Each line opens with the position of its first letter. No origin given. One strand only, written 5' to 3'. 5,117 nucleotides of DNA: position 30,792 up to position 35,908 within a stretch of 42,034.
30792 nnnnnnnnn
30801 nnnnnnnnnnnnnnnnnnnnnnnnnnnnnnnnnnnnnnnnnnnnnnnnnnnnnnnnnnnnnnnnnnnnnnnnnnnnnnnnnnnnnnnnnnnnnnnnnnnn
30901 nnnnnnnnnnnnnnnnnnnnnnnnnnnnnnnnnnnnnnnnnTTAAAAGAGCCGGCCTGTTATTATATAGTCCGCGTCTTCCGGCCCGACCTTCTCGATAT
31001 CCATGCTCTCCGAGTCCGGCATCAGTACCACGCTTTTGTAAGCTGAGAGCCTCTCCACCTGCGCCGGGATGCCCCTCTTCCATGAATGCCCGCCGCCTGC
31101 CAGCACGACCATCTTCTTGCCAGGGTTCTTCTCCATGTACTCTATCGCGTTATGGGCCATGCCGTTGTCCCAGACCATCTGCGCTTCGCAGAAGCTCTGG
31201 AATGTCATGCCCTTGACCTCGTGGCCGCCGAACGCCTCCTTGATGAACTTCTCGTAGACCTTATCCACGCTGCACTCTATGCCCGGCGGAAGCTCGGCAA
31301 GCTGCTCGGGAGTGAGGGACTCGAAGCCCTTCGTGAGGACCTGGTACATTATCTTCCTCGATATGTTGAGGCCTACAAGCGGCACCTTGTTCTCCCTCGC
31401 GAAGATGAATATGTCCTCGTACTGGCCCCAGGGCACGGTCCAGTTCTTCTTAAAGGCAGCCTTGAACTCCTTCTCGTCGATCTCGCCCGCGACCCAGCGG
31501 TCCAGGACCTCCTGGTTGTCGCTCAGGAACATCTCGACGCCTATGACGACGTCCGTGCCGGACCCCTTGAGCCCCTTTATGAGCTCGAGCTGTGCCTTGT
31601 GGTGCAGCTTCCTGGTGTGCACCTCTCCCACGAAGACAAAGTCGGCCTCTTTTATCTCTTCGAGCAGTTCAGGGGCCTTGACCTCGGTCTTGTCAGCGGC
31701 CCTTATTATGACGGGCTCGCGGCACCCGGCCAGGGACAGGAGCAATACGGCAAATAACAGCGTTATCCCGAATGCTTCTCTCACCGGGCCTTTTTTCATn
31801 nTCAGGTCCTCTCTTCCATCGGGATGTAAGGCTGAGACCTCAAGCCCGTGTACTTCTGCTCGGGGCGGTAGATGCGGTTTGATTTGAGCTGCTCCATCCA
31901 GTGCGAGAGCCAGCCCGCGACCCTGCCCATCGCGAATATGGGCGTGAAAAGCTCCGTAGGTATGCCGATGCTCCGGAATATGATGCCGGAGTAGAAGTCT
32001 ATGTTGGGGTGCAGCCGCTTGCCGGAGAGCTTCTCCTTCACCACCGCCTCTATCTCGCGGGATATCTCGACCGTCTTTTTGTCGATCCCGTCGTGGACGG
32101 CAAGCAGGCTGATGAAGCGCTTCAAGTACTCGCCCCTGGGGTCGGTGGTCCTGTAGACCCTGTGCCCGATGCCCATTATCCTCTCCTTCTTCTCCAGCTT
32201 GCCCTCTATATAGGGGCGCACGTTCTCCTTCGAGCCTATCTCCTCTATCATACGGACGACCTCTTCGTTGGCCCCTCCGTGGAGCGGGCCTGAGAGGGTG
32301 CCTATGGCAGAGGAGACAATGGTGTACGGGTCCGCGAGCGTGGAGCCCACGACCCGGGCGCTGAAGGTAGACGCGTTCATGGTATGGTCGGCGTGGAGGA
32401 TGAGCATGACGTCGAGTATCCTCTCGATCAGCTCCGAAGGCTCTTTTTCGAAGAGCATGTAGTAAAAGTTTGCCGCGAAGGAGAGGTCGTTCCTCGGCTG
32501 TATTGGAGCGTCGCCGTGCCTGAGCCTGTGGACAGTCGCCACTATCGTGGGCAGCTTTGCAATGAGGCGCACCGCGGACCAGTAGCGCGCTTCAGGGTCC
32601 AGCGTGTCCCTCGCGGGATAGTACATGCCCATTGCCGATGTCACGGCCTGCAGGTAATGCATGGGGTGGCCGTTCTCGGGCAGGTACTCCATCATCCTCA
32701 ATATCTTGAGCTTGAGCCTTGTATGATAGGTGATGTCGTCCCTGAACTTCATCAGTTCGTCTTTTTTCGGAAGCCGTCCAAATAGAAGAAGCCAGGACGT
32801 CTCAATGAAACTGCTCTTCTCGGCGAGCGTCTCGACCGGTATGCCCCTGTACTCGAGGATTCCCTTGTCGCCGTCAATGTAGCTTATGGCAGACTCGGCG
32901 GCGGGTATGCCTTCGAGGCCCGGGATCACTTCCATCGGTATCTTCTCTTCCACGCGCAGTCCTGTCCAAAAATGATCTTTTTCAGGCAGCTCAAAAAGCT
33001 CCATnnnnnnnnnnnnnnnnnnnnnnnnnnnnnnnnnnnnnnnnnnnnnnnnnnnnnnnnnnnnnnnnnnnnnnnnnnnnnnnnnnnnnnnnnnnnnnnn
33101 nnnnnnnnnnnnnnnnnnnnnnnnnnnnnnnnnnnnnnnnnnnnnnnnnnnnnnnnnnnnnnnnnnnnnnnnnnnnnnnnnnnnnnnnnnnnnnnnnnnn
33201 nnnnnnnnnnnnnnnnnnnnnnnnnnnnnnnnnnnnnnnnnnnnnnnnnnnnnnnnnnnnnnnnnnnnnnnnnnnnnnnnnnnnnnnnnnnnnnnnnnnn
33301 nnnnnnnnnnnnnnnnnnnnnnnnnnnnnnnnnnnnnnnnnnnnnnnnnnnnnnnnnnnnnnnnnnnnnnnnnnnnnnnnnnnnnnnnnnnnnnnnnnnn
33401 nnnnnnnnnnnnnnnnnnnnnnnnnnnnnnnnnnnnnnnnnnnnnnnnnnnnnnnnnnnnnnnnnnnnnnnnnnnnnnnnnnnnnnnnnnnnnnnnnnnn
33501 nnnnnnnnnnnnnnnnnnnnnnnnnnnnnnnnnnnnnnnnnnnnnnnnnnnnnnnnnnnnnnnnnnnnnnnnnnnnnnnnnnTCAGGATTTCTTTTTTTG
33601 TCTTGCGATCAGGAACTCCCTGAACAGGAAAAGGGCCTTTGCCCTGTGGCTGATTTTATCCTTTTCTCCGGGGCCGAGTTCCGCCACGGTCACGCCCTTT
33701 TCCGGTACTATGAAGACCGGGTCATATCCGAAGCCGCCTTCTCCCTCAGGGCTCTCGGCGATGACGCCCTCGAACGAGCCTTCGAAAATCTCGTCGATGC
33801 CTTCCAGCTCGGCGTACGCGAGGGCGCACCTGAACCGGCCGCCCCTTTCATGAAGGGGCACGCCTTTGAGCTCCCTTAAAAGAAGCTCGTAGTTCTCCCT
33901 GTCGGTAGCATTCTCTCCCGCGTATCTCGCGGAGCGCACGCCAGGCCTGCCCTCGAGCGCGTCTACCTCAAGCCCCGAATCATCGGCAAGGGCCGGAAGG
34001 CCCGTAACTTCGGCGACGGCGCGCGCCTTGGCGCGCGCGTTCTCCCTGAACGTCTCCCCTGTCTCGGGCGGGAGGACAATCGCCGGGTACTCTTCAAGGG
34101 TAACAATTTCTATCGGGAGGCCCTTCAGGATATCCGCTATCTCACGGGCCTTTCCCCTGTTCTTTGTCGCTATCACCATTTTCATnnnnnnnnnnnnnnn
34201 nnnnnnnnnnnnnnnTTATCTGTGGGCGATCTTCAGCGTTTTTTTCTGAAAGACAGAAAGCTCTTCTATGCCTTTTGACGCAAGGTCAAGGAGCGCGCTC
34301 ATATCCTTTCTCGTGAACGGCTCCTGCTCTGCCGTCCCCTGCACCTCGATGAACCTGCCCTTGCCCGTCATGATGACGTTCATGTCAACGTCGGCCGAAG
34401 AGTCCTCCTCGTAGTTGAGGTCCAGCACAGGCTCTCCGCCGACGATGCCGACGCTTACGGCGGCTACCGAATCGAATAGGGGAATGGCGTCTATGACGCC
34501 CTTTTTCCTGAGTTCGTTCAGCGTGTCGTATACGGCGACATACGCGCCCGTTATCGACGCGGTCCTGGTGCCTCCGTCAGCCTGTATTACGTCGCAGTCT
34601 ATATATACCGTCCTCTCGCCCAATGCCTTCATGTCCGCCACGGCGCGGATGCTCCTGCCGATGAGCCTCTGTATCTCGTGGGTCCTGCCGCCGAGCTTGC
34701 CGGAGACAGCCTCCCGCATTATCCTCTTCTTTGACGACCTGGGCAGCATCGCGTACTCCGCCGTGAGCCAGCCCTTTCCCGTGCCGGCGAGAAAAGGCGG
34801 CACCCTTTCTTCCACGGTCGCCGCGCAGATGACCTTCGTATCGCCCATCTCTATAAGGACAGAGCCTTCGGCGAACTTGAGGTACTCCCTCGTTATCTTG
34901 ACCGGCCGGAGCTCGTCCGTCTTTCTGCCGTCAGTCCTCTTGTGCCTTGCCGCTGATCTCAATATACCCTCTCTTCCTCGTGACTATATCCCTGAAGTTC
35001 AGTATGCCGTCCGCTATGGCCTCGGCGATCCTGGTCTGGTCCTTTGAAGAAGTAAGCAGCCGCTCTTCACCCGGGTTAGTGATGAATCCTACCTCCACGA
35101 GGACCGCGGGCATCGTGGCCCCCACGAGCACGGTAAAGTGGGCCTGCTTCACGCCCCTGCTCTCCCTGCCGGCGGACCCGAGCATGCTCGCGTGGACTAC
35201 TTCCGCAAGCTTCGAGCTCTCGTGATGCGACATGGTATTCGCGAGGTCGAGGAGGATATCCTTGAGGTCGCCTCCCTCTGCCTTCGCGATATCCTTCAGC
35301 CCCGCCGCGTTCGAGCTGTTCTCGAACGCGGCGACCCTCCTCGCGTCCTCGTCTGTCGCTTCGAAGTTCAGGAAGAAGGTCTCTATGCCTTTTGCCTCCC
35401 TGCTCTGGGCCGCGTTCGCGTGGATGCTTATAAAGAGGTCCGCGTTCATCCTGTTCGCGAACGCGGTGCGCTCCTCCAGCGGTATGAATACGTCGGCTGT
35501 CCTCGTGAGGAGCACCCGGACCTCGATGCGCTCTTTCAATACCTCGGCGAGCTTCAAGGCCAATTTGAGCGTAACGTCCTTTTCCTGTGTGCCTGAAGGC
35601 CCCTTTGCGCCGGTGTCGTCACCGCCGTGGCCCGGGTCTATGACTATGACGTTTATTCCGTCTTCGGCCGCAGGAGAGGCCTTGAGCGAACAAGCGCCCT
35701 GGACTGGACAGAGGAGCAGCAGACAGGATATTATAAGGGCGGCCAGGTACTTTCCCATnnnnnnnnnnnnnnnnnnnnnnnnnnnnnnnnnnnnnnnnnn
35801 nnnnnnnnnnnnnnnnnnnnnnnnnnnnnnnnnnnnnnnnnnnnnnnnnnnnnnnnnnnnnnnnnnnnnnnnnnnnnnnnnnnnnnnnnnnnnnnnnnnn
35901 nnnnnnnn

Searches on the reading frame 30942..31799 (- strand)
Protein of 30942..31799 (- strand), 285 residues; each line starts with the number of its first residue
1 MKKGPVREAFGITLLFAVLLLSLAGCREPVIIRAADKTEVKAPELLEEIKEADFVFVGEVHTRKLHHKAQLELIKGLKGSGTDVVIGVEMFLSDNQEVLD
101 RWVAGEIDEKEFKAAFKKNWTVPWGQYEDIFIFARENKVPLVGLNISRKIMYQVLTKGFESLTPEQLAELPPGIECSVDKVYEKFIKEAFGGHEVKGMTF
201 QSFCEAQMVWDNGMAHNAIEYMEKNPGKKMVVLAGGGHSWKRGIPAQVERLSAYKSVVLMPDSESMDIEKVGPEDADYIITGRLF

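Call 38: search_protein_families(library=pfam, proteins=[window:30942-31799:-], max_evalue=0.00001)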
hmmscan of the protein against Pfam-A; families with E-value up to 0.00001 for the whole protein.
window:30942-31799:- (285 aa): 1 family
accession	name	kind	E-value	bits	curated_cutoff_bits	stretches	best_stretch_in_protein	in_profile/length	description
PF04187.18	Cofac_haem_bdg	-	2.2e-61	208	27.7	1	45-248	1-213/213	Haem-binding uptake, Tiki superfamily, ChaN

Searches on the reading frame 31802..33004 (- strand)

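Call 38: search_protein_families(library=pfam, proteins=[window:31802-33004:-], max_evalue=0.00001)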
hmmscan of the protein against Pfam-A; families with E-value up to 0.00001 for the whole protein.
window:31802-33004:- (400 aa): 1 family
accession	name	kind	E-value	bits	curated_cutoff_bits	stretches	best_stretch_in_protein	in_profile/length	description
PF00285.26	Citrate_synt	-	6.8e-137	456.7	27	1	29-381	1-356/357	Citrate synthase, C-terminal domain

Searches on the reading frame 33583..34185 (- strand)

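Call 38: search_protein_families(library=pfam, proteins=[window:33583-34185:-], max_evalue=0.00001)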
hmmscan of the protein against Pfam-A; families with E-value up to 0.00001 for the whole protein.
window:33583-34185:- (200 aa): 1 family
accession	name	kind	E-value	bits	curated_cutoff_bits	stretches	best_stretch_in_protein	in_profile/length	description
PF01725.21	Ham1p_like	-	5.1e-64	216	22.5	1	3-190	1-185/186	Ham1 family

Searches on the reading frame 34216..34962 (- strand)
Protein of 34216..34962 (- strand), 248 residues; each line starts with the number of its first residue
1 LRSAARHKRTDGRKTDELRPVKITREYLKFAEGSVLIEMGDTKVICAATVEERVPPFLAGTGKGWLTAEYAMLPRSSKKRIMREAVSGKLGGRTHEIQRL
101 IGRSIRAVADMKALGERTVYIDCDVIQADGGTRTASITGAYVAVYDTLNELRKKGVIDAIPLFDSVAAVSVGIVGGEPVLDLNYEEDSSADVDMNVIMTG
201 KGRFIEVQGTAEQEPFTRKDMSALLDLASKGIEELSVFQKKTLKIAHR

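Call 38: search_protein_families(library=pfam, proteins=[window:34216-34962:-], max_evalue=0.00001)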
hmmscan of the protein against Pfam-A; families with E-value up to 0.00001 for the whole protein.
window:34216-34962:- (248 aa): 2 families
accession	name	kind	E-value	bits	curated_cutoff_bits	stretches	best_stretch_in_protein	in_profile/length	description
PF01138.27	RNase_PH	-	1.9e-27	96.7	25.5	1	17-147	1-127/130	3' exoribonuclease family, domain 1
PF03725.20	RNase_PH_C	-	6.5e-15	55.3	20.8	1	165-231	2-67/67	3' exoribonuclease family, domain 2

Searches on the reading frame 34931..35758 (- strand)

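Call 38: search_protein_families(library=pfam, proteins=[window:34931-35758:-], max_evalue=0.00001)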
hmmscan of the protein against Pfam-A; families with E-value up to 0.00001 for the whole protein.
window:34931-35758:- (275 aa): 1 family
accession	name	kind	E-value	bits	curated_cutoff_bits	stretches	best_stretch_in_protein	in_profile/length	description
PF01520.23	Amidase_3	-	2.8e-57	194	27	1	38-253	1-173/174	N-acetylmuramoyl-L-alanine amidase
